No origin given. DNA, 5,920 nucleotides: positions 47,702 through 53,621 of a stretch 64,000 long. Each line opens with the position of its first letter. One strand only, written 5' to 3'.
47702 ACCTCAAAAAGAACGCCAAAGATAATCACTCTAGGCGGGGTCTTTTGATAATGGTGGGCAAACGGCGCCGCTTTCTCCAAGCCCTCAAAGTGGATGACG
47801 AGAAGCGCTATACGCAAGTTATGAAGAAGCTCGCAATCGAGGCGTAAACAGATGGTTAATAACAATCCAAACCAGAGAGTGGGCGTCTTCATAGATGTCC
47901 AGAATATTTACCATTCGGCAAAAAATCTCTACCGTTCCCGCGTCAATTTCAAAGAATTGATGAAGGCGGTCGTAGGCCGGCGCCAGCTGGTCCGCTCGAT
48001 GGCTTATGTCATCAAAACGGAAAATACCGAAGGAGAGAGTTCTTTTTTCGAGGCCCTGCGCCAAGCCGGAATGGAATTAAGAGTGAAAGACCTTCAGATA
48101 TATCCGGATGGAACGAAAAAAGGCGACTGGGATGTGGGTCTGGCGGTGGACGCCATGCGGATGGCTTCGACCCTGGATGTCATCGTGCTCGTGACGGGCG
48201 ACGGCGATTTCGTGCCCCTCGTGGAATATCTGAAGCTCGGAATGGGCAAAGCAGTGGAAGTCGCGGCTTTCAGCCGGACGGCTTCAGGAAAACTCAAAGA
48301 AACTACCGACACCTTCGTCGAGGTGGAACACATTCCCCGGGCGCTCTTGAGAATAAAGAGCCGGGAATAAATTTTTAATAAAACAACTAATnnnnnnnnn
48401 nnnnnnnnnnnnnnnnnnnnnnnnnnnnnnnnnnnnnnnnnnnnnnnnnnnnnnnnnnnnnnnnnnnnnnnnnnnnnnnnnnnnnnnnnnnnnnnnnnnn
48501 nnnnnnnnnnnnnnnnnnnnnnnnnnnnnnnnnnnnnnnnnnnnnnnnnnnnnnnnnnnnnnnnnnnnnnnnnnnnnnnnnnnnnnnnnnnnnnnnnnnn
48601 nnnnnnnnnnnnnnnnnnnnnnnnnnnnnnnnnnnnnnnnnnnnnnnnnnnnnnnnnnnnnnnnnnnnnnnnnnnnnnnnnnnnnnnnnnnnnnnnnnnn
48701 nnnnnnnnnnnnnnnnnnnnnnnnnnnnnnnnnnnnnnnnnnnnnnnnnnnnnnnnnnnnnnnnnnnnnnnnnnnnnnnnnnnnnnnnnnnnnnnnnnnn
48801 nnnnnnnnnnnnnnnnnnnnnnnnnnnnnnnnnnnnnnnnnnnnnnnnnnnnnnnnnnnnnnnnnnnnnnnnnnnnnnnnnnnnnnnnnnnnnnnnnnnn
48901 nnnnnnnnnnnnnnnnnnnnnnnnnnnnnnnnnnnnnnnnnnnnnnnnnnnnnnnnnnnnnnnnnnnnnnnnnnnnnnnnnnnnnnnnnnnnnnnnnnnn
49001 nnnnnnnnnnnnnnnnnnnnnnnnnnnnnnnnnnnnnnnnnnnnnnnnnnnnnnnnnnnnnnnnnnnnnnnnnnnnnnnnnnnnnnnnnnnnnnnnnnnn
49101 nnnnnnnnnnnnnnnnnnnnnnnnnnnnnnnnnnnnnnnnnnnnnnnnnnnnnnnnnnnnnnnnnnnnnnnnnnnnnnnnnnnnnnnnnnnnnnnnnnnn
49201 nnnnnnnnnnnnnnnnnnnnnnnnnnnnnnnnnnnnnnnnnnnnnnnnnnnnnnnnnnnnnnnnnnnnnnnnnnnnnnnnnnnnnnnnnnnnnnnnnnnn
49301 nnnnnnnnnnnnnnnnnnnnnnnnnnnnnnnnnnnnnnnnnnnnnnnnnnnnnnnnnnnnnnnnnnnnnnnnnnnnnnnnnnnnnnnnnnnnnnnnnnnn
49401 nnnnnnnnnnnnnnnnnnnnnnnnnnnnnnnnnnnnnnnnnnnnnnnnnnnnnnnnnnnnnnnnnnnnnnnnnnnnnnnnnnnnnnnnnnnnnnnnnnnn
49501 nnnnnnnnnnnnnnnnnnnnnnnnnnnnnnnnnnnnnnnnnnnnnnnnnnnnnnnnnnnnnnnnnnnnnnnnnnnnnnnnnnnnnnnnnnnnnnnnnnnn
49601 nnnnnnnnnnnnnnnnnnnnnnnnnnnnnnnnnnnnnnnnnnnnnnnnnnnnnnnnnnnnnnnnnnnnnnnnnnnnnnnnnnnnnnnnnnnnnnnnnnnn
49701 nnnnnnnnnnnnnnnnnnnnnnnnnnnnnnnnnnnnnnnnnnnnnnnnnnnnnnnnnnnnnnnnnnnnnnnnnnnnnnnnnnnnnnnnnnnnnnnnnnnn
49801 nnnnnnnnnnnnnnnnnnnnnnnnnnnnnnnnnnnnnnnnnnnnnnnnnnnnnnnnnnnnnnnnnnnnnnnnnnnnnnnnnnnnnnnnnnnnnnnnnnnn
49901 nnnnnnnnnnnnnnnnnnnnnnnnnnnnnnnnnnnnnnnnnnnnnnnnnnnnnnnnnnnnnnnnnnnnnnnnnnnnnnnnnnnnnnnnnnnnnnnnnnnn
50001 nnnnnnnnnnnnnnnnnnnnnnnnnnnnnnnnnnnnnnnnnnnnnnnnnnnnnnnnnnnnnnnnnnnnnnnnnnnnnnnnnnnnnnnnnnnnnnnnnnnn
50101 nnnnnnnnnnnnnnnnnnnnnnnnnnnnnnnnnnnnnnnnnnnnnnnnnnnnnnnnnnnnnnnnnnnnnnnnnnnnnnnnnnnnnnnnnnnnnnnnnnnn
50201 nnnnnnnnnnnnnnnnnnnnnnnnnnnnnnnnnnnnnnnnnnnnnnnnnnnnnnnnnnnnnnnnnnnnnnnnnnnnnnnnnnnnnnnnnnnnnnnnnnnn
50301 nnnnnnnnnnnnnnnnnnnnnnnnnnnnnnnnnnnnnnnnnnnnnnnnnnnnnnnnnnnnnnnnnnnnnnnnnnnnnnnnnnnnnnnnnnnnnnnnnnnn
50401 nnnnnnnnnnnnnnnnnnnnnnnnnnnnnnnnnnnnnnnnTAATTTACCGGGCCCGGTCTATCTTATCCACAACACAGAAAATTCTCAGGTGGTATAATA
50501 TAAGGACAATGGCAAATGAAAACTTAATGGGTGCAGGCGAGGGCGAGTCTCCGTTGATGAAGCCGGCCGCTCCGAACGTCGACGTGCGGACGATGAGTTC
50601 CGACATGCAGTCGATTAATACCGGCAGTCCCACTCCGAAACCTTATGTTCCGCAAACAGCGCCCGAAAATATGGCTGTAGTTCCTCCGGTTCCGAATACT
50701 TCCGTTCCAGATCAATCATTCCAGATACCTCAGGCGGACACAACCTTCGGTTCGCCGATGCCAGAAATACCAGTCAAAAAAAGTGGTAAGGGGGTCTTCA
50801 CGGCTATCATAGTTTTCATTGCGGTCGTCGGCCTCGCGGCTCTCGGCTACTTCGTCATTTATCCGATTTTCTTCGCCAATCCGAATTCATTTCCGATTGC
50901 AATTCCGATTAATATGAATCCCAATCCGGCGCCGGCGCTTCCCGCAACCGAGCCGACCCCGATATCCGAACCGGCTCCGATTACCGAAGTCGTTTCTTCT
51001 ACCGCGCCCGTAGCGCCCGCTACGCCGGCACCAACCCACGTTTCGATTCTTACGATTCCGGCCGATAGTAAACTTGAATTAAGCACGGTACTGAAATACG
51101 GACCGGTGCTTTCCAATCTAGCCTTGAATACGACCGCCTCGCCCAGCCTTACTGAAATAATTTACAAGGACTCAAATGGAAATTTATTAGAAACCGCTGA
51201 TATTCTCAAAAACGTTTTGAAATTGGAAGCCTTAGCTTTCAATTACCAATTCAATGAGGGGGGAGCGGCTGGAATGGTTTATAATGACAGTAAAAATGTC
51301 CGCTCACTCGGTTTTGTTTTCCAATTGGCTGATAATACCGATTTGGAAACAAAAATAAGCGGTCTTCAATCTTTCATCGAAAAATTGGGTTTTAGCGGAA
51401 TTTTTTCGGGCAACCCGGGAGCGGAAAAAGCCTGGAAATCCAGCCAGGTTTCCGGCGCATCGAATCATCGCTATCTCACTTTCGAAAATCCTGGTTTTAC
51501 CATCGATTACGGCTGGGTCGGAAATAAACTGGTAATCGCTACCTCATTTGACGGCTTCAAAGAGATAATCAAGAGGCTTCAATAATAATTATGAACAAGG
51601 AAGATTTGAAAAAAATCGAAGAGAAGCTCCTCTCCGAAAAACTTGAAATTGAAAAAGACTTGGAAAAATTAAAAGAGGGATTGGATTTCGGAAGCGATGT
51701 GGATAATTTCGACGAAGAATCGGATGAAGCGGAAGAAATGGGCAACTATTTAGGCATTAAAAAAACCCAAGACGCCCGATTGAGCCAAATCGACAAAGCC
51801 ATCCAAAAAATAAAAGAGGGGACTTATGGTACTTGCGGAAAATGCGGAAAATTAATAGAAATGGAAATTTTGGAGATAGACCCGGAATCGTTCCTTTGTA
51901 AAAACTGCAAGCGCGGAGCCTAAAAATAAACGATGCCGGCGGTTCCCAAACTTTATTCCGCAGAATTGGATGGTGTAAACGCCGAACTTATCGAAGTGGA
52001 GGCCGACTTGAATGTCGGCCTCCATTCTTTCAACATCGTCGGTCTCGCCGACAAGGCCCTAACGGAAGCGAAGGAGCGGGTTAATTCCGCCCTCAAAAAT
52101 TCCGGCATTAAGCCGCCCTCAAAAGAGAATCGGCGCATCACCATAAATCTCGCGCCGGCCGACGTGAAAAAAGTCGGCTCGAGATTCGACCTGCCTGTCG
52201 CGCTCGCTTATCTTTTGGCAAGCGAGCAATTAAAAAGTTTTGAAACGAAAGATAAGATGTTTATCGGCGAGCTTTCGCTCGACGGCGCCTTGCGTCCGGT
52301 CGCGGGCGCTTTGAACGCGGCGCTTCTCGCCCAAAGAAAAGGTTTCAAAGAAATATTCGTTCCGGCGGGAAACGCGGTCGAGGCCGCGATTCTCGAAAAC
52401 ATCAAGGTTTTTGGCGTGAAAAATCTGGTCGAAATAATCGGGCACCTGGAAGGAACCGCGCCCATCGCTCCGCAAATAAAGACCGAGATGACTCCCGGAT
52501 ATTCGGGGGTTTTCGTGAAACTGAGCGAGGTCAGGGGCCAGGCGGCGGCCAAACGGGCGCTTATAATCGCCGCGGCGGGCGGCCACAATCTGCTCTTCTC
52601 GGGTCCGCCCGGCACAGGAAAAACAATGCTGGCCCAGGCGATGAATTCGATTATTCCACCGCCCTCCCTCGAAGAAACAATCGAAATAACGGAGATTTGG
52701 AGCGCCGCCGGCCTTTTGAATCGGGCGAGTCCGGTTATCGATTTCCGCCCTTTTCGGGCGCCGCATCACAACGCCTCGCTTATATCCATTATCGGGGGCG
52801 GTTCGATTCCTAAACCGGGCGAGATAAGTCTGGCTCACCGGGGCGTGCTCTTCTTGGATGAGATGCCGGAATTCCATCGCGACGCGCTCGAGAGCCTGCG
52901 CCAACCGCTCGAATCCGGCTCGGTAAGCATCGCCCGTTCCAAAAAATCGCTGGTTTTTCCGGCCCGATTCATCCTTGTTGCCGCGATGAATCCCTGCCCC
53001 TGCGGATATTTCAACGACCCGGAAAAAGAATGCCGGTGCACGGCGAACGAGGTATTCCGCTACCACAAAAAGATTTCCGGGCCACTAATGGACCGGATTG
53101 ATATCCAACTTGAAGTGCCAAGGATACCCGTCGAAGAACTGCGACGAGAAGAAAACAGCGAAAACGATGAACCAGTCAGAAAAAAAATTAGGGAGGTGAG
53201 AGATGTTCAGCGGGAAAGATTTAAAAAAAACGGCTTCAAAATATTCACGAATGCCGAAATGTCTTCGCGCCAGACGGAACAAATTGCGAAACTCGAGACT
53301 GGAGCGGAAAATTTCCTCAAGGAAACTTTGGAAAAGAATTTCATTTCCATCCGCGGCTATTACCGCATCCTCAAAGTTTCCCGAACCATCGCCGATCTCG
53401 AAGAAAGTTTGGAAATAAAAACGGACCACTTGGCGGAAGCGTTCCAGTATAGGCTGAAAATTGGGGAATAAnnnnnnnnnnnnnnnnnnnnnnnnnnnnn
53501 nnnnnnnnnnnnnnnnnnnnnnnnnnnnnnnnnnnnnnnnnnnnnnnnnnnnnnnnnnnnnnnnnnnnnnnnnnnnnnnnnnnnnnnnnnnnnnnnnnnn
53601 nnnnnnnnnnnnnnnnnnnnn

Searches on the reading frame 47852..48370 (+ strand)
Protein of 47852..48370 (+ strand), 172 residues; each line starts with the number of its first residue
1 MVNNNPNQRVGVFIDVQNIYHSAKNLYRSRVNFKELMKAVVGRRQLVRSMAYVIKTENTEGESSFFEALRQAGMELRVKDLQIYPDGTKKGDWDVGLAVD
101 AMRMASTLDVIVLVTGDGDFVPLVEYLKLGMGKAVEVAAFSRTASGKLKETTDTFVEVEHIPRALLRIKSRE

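Call 9: search_protein_families(library=pfam, proteins=[window:47852-48370:+], max_evalue=0.001)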
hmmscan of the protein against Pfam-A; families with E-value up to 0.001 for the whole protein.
window:47852-48370:+ (172 aa): 1 family
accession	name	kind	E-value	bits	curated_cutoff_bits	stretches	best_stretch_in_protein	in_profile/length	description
PF01936.24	NYN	-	1.3e-33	117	24.2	1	9-158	1-144/145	NYN domain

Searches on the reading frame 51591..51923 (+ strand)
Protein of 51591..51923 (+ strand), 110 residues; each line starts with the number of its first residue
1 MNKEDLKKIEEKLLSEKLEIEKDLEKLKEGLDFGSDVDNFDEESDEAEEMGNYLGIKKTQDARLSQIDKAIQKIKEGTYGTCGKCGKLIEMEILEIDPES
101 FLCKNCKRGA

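Call 9: search_protein_families(library=pfam, proteins=[window:51591-51923:+], max_evalue=0.001)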
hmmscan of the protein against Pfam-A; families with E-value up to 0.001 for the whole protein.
window:51591-51923:+ (110 aa): 1 family
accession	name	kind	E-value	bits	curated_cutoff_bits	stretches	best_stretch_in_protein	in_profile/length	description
PF01258.23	zf-dskA_traR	-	0.00081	19.8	24.9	0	77-109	1-33/36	Prokaryotic dksA/traR C4-type zinc finger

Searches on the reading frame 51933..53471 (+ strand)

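Call 9: search_protein_families(library=pfam, proteins=[window:51933-53471:+], max_evalue=0.001)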
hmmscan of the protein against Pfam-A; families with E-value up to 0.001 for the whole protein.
window:51933-53471:+ (512 aa): 8 families
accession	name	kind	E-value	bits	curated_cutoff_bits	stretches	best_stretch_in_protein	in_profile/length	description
PF01078.27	Mg_chelatase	-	6.5e-91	303.8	20.3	1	197-402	2-206/207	Magnesium chelatase, subunit ChlI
PF13541.12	ChlI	-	4.2e-40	136.8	27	1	22-147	1-121/121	Subunit ChlI of Mg-chelatase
PF13335.12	Mg_chelatase_C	-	1.9e-26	92.9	26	1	411-507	3-94/94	Magnesium chelatase, subunit ChlI C-terminal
PF07728.20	AAA_5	-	1.4e-09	38.6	22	1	219-356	1-125/139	AAA domain (dynein-related subfamily)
PF00493.29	MCM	-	9.2e-08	31.9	23.3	1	294-363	113-181/224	MCM P-loop domain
PF05362.19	Lon_C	-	4.9e-06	26.7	21.1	1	19-168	42-198/205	Lon protease (S16) C-terminal proteolytic domain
PF00158.32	Sigma54_activat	-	2.8e-05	24.3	20.2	0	293-347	84-138/168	Sigma-54 interaction domain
PF00004.35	AAA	-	5.3e-05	24.1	21.2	0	220-238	1-19/131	ATPase family associated with various cellular activities (AAA)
